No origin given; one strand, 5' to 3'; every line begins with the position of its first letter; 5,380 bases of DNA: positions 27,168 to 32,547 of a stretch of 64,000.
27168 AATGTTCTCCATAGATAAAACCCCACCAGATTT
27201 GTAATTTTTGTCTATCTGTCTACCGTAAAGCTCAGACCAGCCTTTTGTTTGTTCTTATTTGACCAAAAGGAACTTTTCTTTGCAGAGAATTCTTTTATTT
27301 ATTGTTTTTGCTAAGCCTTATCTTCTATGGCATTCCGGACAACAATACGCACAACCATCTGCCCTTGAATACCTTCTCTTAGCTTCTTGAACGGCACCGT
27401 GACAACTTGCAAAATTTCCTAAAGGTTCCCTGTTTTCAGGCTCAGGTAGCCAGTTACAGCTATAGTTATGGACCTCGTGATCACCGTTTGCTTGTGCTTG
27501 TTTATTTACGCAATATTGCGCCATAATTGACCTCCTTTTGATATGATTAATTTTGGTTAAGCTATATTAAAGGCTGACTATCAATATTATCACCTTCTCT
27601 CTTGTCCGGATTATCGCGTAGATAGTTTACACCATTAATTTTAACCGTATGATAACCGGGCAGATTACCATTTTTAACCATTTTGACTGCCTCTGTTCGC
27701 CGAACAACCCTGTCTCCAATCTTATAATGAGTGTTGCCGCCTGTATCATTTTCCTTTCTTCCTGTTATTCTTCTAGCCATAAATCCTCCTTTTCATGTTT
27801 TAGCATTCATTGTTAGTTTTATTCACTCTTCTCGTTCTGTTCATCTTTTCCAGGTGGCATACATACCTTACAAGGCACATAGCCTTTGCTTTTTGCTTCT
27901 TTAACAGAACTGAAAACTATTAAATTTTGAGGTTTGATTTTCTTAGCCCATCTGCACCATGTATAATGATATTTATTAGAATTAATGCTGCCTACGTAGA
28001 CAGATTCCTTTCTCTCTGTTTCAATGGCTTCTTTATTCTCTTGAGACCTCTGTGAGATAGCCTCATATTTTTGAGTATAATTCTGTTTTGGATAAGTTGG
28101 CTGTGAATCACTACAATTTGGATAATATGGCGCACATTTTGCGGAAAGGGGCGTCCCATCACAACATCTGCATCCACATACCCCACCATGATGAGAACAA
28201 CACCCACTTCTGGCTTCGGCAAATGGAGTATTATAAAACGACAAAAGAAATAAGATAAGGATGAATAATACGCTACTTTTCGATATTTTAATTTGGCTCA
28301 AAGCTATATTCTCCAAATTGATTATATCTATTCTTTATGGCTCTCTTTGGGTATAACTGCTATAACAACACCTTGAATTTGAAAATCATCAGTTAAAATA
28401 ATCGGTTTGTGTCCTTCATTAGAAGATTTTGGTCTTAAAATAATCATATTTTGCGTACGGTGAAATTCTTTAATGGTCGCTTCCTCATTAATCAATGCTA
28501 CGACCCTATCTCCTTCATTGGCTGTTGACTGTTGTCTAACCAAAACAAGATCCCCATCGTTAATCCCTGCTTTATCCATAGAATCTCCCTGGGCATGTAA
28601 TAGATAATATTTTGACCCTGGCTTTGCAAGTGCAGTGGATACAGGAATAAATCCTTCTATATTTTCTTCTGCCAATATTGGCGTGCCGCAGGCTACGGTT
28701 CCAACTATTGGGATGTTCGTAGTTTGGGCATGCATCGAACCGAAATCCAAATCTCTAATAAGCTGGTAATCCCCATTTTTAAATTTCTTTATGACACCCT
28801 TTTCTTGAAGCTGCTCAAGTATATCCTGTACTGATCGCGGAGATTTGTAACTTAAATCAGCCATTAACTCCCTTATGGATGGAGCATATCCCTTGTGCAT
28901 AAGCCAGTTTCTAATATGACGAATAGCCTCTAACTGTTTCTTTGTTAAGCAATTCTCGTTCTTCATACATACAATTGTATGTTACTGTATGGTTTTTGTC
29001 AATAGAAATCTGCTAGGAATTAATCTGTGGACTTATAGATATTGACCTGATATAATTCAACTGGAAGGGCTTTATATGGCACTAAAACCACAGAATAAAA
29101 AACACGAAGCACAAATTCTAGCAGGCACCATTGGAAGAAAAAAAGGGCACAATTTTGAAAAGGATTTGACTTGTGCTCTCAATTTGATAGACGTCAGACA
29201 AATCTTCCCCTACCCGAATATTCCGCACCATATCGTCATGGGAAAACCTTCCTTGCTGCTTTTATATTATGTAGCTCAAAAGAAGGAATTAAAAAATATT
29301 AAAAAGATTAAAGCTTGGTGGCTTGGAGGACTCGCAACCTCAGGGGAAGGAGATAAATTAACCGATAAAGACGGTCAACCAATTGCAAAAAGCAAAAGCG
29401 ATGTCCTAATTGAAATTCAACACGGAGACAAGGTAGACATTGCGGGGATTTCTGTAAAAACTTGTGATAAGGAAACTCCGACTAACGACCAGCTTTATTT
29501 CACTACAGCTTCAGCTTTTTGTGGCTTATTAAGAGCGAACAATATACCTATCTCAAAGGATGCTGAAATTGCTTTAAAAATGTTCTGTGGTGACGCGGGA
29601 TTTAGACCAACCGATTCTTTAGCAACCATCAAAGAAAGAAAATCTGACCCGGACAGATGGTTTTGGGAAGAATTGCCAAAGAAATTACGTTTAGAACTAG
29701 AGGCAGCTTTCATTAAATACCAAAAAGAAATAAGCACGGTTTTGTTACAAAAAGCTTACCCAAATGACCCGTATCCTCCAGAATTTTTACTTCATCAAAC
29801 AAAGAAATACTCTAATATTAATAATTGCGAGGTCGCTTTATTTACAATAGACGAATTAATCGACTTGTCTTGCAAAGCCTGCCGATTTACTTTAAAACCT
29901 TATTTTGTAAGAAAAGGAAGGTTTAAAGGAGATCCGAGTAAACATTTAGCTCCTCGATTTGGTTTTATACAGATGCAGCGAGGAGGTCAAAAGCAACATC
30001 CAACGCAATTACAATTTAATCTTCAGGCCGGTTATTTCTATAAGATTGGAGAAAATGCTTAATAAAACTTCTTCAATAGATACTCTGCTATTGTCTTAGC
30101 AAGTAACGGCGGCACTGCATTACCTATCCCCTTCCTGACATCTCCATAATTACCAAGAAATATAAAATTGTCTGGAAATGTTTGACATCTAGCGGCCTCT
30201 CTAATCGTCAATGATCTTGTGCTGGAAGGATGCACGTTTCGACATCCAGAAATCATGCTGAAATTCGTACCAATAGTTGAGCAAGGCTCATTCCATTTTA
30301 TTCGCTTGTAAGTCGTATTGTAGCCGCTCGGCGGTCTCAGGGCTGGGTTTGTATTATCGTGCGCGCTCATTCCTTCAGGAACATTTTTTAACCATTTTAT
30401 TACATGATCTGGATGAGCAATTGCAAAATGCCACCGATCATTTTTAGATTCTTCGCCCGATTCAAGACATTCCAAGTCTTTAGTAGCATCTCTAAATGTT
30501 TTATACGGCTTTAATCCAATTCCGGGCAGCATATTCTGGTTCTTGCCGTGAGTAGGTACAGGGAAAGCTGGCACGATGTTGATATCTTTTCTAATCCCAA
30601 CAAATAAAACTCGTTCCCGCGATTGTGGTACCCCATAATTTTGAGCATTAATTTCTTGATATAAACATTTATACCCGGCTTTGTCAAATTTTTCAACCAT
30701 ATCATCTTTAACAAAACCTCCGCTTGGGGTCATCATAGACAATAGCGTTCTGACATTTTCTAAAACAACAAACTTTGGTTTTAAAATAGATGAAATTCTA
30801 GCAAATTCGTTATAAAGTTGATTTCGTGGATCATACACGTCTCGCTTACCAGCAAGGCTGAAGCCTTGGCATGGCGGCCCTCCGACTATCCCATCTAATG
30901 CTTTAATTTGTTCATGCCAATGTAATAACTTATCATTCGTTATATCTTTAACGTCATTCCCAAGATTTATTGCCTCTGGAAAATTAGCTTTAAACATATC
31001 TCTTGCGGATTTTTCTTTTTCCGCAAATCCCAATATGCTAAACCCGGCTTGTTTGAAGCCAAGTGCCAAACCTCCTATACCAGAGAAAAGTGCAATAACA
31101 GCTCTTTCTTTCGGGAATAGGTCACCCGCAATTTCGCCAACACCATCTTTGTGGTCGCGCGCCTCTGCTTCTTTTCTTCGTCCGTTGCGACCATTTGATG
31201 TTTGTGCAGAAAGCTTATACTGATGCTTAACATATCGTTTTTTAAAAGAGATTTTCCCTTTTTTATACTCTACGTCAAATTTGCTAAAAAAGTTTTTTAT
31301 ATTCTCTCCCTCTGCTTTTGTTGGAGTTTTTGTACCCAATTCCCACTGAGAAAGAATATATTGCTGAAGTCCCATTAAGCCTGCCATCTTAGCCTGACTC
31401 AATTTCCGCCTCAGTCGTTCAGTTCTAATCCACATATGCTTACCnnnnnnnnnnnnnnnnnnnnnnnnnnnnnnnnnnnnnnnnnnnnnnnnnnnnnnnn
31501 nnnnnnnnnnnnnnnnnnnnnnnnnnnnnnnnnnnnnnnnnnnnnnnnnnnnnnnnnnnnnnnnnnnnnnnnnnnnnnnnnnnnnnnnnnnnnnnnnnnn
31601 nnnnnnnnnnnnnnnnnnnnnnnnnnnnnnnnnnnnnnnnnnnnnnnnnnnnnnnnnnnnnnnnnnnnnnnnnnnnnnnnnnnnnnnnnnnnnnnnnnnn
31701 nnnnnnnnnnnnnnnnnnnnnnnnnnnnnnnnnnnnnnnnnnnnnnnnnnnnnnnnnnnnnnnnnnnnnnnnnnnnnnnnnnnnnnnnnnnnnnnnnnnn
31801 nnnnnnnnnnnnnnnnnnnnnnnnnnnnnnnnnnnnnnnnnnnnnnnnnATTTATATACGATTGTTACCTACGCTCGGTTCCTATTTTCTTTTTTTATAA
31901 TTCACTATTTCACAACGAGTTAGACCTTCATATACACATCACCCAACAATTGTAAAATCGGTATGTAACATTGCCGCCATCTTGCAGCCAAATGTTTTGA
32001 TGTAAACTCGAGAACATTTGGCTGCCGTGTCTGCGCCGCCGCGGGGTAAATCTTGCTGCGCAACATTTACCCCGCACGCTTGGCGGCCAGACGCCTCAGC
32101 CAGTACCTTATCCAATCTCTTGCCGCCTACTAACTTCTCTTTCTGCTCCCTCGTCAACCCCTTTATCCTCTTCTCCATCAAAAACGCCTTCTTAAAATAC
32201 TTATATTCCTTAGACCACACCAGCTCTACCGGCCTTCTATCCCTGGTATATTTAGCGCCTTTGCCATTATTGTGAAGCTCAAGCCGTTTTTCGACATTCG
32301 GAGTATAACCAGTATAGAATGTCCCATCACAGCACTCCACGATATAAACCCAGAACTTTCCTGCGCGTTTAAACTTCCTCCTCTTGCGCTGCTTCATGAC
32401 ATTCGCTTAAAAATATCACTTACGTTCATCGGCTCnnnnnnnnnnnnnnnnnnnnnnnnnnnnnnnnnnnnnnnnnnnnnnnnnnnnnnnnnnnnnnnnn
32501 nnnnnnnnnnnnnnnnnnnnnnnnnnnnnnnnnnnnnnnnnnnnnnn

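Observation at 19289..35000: AT-rich genomic island integrated next to miaB: serine-integrase element carrying replication, regulation, R-M and defence cargo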

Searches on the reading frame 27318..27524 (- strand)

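Call 9: search_protein_families(library=pfam, proteins=[window:27318-27524:-], max_evalue=0.01)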
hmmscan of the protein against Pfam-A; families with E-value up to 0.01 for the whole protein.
window:27318-27524:- (68 aa): 0 families

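Call 33: search_protein_families(library=phrogs, proteins=[window:27318-27524:-], max_evalue=0.001)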
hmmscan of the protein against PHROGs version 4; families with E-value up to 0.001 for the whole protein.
window:27318-27524:- (68 aa): 1 family
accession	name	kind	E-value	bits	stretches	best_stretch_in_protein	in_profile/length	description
phrog_4298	-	unknown function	1.1e-22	81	1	1-67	1-69/70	-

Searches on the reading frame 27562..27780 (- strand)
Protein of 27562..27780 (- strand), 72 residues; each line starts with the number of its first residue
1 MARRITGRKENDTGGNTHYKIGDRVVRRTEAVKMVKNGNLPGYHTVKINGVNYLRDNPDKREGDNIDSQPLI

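Call 9: search_protein_families(library=pfam, proteins=[window:27562-27780:-], max_evalue=0.01)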
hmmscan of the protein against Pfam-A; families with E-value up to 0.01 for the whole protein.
window:27562-27780:- (72 aa): 1 family
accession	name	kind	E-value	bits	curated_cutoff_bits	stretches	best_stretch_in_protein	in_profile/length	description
PF13031.12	DUF3892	-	7.8e-06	26.7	22.3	1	11-68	9-69/71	Protein of unknown function (DUF3892)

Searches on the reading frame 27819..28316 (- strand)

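Call 9: search_protein_families(library=pfam, proteins=[window:27819-28316:-], max_evalue=0.01)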
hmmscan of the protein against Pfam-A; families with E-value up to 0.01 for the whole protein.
window:27819-28316:- (165 aa): 1 family
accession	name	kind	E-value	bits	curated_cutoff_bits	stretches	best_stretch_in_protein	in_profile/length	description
PF02805.21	Ada_Zn_binding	-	2.8e-05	24.5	23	1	107-154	18-64/65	Metal binding domain of Ada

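Call 32: search_protein_families(library=padloc, proteins=[window:27819-28316:-], max_evalue=0.01)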
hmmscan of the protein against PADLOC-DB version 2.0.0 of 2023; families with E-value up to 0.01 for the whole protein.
window:27819-28316:- (165 aa): 1 family
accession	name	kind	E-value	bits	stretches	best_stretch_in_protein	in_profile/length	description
PDLC01755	Cas2e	-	0.007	14.4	0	87-140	11-62/136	-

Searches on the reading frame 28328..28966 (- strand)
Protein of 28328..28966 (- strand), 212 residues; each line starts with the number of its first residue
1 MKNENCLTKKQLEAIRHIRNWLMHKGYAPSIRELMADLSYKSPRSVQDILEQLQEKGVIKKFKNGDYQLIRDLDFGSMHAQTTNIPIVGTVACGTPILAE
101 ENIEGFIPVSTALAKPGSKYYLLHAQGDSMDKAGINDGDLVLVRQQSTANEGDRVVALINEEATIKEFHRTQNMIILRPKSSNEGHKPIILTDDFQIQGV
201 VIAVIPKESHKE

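Call 9: search_protein_families(library=pfam, proteins=[window:28328-28966:-], max_evalue=0.01)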
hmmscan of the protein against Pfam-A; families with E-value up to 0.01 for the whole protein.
window:28328-28966:- (212 aa): 2 families
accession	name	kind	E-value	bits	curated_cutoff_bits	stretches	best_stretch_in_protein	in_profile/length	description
PF00717.28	Peptidase_S24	-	4.8e-29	100.8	23.3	1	86-202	1-116/116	Peptidase S24-like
PF01726.22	LexA_DNA_bind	-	4.7e-14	52.4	23.7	1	7-61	4-58/65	LexA DNA binding domain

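Call 32: search_protein_families(library=padloc, proteins=[window:28328-28966:-], max_evalue=0.01)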
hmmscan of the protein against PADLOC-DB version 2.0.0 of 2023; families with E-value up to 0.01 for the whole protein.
window:28328-28966:- (212 aa): 2 families
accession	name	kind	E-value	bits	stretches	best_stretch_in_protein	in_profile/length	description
PDLC02267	AbiEi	-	0.0025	15.3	1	31-71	23-62/252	AbiEi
PDLC02226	AbiEi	-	0.0036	15.2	1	26-81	17-69/202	AbiEi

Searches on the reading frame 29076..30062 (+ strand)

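Call 9: search_protein_families(library=pfam, proteins=[window:29076-30062:+], max_evalue=0.01)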
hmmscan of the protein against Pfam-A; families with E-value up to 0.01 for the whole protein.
window:29076-30062:+ (328 aa): 0 families

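Call 32: search_protein_families(library=padloc, proteins=[window:29076-30062:+], max_evalue=0.01)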
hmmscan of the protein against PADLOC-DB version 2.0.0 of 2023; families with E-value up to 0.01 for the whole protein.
window:29076-30062:+ (328 aa): 1 family
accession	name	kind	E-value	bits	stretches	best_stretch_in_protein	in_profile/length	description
PDLC03403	REase_II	-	5e-73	244.2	1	1-324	5-334/334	Type II restriction enzyme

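Call 33: search_protein_families(library=phrogs, proteins=[window:29076-30062:+], max_evalue=0.001)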
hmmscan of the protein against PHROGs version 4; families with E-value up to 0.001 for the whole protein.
window:29076-30062:+ (328 aa): 0 families

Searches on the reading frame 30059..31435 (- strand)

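Call 9: search_protein_families(library=pfam, proteins=[window:30059-31435:-], max_evalue=0.01)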
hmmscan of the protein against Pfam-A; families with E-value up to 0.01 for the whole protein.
window:30059-31435:- (458 aa): 3 families
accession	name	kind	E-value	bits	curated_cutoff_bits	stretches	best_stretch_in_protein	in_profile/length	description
PF00145.23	DNA_methylase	-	9.6e-70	236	22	1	113-453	3-322/324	C-5 cytosine-specific DNA methylase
PF12844.13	HTH_19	-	0.0035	17.7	30.2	1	9-39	10-40/64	Helix-turn-helix domain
PF01381.28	HTH_3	-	0.0066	16.9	23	0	3-40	1-38/55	Helix-turn-helix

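Call 32: search_protein_families(library=padloc, proteins=[window:30059-31435:-], max_evalue=0.01)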
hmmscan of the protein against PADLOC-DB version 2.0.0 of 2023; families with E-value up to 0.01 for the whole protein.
window:30059-31435:- (458 aa): 66 families (the best 25 are shown)
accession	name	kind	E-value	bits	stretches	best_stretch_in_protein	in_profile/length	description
PDLC03234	MTase_II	-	3.2e-92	307.7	1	110-455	4-364/375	Type II methyltransferase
PDLC03378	MTase_II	-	1.8e-88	295.1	1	112-457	4-330/344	Type II methyltransferase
PDLC03326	MTase_II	-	2.5e-82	275.2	2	112-339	6-229/412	Type II methyltransferase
PDLC00033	DruM2|DruM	-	1.3e-80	269.5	1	110-455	21-362/368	DNA cytosine methylase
PDLC03272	MTase_II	-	3.5e-67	225.3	1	101-456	71-389/407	Type II methyltransferase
PDLC03237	MTase_II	-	2.8e-65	218.9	2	111-295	794-986/1036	Type II methyltransferase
PDLC02650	DrmMII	-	3.4e-65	218.6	2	244-453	205-414/435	DrmMII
PDLC00027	DruM2|DruM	-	1.1e-60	203.9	1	112-455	13-349/361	DNA cytosine methylase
PDLC00026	DruM2|DruM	-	3.1e-58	195.9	1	111-454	5-315/336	DNA cytosine methylase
PDLC03307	MTase_II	-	2.6e-57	192.8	2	243-455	151-367/382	Type II methyltransferase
PDLC00031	DruM2|DruM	-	6.2e-57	191.3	1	112-455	13-349/361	DNA cytosine methylase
PDLC02656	DrmMII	-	3.9e-53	179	2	112-321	6-232/491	DrmMII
PDLC02649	DrmMII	-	1.8e-49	166.8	3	175-290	111-229/422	DrmMII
PDLC03330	MTase_II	-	1.8e-47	160.1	1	109-454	97-423/430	Type II methyltransferase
PDLC00030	DruM2|DruM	-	2.4e-47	159.9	2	112-285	7-188/380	DNA cytosine methylase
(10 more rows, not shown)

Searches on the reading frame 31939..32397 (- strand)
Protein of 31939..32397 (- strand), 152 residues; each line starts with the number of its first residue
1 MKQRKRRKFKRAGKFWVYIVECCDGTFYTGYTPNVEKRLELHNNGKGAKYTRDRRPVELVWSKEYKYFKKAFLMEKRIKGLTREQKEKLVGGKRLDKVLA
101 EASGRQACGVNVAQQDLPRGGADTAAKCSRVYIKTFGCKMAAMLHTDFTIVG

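Call 9: search_protein_families(library=pfam, proteins=[window:31939-32397:-], max_evalue=0.01)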
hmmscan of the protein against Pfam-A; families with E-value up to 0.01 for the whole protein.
window:31939-32397:- (152 aa): 1 family
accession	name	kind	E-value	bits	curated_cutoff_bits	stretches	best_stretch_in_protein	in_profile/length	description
PF01541.30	GIY-YIG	-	4.6e-18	65.7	22.6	1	14-87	1-77/78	GIY-YIG catalytic domain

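Call 75: list_cluster_members(proteins=[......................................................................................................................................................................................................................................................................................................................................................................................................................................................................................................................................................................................, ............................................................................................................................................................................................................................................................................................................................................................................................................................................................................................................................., window:31939-32397:-])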
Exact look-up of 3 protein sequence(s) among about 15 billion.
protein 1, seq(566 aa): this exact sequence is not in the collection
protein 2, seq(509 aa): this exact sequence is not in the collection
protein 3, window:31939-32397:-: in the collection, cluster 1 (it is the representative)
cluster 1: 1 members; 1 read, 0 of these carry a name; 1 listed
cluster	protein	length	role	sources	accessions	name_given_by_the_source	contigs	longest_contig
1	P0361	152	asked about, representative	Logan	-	-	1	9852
